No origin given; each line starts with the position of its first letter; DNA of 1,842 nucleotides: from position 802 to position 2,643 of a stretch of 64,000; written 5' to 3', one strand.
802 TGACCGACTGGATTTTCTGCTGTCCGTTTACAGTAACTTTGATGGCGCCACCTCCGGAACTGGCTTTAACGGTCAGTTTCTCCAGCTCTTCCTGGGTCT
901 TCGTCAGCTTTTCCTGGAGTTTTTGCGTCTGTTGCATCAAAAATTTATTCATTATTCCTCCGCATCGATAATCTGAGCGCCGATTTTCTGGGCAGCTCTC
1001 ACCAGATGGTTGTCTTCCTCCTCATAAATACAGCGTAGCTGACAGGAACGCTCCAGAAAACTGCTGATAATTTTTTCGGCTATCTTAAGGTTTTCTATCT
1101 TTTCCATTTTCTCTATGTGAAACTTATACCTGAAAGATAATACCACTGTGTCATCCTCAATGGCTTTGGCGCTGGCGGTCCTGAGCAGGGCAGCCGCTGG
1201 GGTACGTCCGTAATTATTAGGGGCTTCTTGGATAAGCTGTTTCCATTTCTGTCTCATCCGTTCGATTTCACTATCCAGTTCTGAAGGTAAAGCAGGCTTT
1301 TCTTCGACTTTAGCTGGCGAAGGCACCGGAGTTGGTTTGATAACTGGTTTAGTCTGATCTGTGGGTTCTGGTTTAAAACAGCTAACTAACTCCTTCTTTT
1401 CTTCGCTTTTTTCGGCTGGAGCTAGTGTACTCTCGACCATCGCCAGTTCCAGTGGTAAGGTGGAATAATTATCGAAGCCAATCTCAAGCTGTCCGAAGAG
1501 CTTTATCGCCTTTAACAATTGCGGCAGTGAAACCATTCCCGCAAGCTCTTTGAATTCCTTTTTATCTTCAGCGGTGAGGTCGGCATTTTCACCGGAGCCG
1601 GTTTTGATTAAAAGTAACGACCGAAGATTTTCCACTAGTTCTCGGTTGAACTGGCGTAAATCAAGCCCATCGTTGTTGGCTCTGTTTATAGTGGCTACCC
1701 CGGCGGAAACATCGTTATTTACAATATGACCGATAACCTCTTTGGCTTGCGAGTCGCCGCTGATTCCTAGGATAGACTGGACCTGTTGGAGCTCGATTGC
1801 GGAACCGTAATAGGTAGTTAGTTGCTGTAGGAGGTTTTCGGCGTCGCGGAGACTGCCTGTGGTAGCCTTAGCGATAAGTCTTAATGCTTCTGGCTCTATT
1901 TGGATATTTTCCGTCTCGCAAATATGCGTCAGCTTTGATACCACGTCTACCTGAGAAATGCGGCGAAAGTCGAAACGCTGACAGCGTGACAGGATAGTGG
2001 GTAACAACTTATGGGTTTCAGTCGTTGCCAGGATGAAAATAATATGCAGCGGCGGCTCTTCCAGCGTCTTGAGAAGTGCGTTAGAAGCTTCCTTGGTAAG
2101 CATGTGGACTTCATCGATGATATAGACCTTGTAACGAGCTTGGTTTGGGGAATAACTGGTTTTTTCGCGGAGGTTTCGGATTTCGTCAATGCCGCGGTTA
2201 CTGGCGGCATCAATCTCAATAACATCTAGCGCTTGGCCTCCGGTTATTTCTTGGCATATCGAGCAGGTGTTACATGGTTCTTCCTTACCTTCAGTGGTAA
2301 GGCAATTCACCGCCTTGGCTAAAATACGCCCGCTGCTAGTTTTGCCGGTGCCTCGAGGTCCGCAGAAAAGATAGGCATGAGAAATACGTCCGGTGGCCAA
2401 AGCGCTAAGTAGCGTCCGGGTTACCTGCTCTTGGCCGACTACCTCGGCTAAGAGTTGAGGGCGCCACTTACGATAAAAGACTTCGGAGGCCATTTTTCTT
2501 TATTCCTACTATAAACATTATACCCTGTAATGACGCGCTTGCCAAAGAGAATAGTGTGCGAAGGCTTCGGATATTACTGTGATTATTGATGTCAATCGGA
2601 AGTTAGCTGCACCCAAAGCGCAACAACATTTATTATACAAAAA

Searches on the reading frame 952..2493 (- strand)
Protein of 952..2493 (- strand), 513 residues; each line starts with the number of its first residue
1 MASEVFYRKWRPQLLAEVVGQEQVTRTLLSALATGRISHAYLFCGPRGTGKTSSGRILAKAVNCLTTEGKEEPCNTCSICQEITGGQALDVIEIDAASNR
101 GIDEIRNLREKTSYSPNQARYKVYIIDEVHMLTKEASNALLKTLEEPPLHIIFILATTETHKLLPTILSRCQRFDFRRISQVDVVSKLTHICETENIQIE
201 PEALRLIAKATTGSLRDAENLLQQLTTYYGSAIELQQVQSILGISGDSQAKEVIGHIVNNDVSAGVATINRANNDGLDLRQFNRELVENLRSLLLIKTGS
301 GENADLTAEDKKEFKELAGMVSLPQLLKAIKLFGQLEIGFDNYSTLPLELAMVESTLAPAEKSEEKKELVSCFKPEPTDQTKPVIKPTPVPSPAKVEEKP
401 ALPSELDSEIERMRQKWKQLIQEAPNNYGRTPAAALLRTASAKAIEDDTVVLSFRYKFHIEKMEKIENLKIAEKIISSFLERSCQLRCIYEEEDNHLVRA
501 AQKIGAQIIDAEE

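Call 20: search_protein_families(library=ncbifam, proteins=[window:952-2493:-], max_evalue=1e-10)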
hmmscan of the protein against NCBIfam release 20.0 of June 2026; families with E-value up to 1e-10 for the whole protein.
window:952-2493:- (513 aa): 71 families (the best 25 are shown)
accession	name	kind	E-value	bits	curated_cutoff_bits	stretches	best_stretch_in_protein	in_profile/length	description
NF011512.0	PRK14950.1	equivalog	2.4e-186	621.4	593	2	1-398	1-404/585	DNA polymerase III subunits gamma and tau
NF004046.1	PRK05563.1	equivalog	2.2e-147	492.3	400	1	6-357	5-358/567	DNA polymerase III subunit gamma/tau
NF011526.0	PRK14965.1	equivalog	4.2e-132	441.9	670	1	1-362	1-366/578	DNA polymerase III subunits gamma and tau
TIGR02397.1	dnaX_nterm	equivalog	3.4e-130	434.4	250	1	4-337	2-334/355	DNA polymerase III subunit gamma/tau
NF011510.0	PRK14948.1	equivalog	1.3e-121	407.4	593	1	4-427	6-435/640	DNA polymerase III subunit gamma/tau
NF011514.0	PRK14953.1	equivalog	2.4e-114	382.9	536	1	1-325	1-326/488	DNA polymerase III subunits gamma and tau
NF004962.0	PRK06305.1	equivalog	2.4e-112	376.5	559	1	5-419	6-410/465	DNA polymerase III subunits gamma and tau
NF011523.0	PRK14962.1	equivalog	7.2e-108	361.4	576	1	4-293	2-290/474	DNA polymerase III subunits gamma and tau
NF006585.0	PRK09111.1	equivalog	3e-106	356.5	604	1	4-332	28-362/616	DNA polymerase III subunit gamma/tau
NF005942.0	PRK07994.1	equivalog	3.2e-106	356.8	613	1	1-328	1-328/655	DNA polymerase III subunit gamma/tau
NF011524.0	PRK14963.1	equivalog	6.9e-106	355.8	601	1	6-469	4-479/647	DNA polymerase III subunits gamma and tau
NF005846.3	PRK07764.1-6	equivalog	4.9e-105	352.9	625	1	6-298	2-296/628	DNA polymerase III subunit gamma and tau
NF011531.0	PRK14971.1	equivalog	4.2e-103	346.2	685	1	7-409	8-420/614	DNA polymerase III subunit gamma/tau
NF004549.0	PRK05896.1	equivalog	9.7e-103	345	578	1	3-319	3-319/642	DNA polymerase III subunits gamma and tau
NF005173.0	PRK06647.1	equivalog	6.4e-102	342.2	623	1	2-334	2-333/568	DNA polymerase III subunits gamma and tau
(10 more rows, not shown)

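Call 25: find_encoding_contigs(protein=window:952-2493:-, flank=10000, max_places=3)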
Protein window:952-2493:- (513 aa): 6 contigs read that carry it; 3 places shown.
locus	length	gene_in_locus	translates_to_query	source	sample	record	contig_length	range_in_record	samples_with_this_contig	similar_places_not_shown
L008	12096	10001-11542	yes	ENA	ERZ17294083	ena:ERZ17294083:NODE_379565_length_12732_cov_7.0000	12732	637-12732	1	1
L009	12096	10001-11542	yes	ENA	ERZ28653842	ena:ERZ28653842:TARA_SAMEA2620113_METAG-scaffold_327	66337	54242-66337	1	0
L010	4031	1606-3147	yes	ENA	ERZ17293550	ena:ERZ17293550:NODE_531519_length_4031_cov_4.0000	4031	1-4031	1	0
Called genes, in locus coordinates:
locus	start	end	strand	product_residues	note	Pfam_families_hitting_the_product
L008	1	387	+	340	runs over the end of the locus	?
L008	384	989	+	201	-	PF01195:Pept_tRNA_hydro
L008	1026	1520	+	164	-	PF02481:DNA_processg_A (weak), PF18306:LDcluster4, PF03641:Lysine_decarbox (weak)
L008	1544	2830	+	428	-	PF03952:Enolase_N, PF00113:Enolase_C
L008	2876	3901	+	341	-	PF06050:HGD-D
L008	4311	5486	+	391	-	PF00091:Tubulin, PF21011:CetZ_C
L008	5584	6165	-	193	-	-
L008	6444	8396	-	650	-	-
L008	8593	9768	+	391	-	PF00091:Tubulin, PF21011:CetZ_C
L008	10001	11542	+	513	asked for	PF05496:RuvB_N (faint), PF13177:DNA_pol3_delta2, PF00004:AAA, PF13401:AAA_22 (faint), PF22608:DNAX_ATPase_lid, PF12169:DNA_pol3_gamma3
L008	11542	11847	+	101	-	PF02575:YbaB_DNA_bd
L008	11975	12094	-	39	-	?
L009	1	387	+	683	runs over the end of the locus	PF22745:Nlig-Ia, PF01653:DNA_ligase_aden, PF03120:OB_DNA_ligase, PF03119:DNA_ligase_ZBD (weak), PF14520:HHH_5 (faint), PF12826:HHH_2, PF00533:BRCT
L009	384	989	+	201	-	PF01195:Pept_tRNA_hydro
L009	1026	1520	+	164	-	PF02481:DNA_processg_A (weak), PF18306:LDcluster4, PF03641:Lysine_decarbox (weak)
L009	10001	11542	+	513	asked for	PF05496:RuvB_N (faint), PF13177:DNA_pol3_delta2, PF00004:AAA, PF13401:AAA_22 (faint), PF22608:DNAX_ATPase_lid, PF12169:DNA_pol3_gamma3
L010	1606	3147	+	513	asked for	PF05496:RuvB_N (faint), PF13177:DNA_pol3_delta2, PF00004:AAA, PF13401:AAA_22 (faint), PF22608:DNAX_ATPase_lid, PF12169:DNA_pol3_gamma3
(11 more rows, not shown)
